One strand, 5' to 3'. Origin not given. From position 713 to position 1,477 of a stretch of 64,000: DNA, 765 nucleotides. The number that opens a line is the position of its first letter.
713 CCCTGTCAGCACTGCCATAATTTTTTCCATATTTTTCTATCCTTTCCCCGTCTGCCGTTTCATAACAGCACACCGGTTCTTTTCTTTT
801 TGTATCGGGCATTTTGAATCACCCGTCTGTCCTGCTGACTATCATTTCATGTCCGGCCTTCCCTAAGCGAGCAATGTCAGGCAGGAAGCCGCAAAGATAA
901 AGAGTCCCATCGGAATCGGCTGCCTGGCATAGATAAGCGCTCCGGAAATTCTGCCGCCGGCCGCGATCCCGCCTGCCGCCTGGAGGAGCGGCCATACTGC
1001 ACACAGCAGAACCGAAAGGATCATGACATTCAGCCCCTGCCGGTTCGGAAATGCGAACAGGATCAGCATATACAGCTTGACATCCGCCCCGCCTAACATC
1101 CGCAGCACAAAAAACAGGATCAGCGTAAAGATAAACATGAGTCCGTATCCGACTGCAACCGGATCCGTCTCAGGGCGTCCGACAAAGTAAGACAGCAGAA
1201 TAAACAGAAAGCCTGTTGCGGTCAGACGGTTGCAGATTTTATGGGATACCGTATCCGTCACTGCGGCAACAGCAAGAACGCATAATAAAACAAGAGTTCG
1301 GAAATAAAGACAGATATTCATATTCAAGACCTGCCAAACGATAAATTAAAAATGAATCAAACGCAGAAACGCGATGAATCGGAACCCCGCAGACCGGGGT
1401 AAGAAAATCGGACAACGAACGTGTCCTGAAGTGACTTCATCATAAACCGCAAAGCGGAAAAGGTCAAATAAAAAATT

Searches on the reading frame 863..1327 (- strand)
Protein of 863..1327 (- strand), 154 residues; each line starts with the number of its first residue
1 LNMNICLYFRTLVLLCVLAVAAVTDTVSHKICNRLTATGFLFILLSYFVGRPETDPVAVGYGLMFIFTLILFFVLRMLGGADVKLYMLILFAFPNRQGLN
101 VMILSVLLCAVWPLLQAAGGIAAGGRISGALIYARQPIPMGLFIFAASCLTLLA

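Call 72: search_protein_families(library=pfam, proteins=[window:863-1327:-], max_evalue=0.00001)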
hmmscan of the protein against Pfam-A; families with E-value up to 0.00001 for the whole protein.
window:863-1327:- (154 aa): 1 family
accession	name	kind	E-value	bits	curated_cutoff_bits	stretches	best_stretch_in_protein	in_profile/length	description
PF01478.23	Peptidase_A24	-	8e-11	42.8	26.5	1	12-114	1-104/104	Type IV leader peptidase family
